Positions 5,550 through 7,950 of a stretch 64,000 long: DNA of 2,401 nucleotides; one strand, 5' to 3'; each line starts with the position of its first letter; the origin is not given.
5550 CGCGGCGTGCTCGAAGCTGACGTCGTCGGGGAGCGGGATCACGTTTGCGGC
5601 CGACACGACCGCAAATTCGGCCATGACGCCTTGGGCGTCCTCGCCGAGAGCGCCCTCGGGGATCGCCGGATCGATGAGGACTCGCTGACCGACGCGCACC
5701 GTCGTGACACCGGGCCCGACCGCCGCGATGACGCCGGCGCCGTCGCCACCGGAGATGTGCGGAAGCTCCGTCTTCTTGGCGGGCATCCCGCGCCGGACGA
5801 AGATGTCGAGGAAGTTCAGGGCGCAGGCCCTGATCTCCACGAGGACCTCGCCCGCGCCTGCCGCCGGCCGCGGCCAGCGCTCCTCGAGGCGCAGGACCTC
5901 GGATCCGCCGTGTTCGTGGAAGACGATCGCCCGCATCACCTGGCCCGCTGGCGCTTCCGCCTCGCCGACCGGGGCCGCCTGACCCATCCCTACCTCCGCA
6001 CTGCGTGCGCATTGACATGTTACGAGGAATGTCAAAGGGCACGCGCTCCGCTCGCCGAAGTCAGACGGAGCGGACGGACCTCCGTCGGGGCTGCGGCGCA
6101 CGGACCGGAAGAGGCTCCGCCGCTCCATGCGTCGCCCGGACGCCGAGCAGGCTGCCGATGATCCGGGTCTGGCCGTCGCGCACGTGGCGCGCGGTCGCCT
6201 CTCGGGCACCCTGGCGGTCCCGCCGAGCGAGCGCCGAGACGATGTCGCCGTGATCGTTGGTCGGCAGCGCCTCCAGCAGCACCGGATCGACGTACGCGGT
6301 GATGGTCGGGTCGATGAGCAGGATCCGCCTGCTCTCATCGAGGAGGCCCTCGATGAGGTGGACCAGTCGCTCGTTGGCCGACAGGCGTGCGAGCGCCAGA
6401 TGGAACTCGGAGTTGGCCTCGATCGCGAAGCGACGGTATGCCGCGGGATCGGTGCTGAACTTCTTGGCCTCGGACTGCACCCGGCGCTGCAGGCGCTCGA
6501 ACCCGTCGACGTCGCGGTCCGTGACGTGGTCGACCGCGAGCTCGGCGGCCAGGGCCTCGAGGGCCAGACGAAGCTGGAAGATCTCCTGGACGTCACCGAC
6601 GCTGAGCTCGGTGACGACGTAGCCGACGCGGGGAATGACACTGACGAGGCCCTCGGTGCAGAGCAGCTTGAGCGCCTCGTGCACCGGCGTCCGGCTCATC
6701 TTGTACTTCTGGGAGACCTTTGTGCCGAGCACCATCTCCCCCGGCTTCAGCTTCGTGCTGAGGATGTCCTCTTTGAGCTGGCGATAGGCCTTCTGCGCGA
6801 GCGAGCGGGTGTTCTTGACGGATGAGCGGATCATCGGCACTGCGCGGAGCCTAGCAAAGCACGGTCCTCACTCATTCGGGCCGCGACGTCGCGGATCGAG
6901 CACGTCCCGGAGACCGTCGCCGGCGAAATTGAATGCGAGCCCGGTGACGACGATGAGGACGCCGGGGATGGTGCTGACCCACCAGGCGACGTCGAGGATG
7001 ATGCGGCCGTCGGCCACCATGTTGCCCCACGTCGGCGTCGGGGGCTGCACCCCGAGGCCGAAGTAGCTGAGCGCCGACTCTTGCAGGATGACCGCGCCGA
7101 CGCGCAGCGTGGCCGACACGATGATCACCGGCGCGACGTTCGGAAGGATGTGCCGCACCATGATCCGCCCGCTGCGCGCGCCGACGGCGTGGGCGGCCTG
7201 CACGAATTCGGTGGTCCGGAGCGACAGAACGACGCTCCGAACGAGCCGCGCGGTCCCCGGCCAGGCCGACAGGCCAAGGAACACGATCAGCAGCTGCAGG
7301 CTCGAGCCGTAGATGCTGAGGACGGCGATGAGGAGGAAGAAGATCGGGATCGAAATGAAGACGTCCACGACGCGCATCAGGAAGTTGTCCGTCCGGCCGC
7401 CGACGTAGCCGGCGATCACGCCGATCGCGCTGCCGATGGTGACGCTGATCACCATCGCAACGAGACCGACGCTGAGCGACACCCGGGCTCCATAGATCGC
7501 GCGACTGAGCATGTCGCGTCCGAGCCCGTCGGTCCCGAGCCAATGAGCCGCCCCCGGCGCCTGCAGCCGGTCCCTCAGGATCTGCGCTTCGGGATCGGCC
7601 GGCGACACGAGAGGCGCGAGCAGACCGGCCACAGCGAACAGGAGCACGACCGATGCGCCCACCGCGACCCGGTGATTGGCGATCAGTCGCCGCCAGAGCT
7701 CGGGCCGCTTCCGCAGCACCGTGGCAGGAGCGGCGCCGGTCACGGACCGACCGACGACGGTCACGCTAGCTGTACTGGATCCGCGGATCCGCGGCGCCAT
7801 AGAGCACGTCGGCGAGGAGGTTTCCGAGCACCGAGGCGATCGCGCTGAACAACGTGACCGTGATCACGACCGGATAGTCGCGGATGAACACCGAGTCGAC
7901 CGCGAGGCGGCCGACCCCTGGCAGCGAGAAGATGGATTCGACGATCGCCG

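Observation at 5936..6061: Everted half-site repeat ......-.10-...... overlapping a perfect TTGACA -35 upstream of the seven-gene dehydrogenase-ligase-thioesterase operon, immediately downstream of the GntR gene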

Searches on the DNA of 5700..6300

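Call 57: search_rna_families(source=window, start=5700, end=6300, threshold=evalue, max_evalue=1)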
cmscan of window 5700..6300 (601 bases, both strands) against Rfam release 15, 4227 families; matches with E-value up to 1: 2.
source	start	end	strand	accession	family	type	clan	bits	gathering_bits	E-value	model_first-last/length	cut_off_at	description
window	5884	5967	+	RF02681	Twister-sister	Gene; ribozyme;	-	20.9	34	0.066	1-81/81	no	Twister_sister_ribozyme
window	5808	5936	-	RF02343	ar9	Gene; sRNA;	-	20.9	45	0.52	1-149/149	no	Alphaproteobacterial sRNA ar9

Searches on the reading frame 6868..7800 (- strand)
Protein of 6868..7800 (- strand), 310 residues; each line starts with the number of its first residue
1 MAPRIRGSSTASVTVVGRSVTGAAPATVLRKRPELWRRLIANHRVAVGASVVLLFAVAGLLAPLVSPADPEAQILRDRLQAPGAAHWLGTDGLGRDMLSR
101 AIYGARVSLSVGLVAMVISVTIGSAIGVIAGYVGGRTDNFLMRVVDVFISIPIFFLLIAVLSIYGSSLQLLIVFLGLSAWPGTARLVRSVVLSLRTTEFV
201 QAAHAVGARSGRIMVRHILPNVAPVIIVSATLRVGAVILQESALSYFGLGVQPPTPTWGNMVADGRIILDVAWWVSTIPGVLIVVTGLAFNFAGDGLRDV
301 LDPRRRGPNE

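Call 12: search_protein_families(library=pfam, proteins=[window:6868-7800:-])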
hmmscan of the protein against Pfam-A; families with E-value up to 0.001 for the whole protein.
window:6868-7800:- (310 aa): 2 families
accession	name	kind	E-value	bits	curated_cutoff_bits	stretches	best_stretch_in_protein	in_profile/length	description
PF00528.27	BPD_transp_1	-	1.1e-32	113.7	26.4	1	123-306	1-183/184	Binding-protein-dependent transport system inner membrane component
PF12911.12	OppC_N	-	1.9e-07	31.3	23.9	1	35-82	6-53/53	N-terminal TM domain of oligopeptide transport permease C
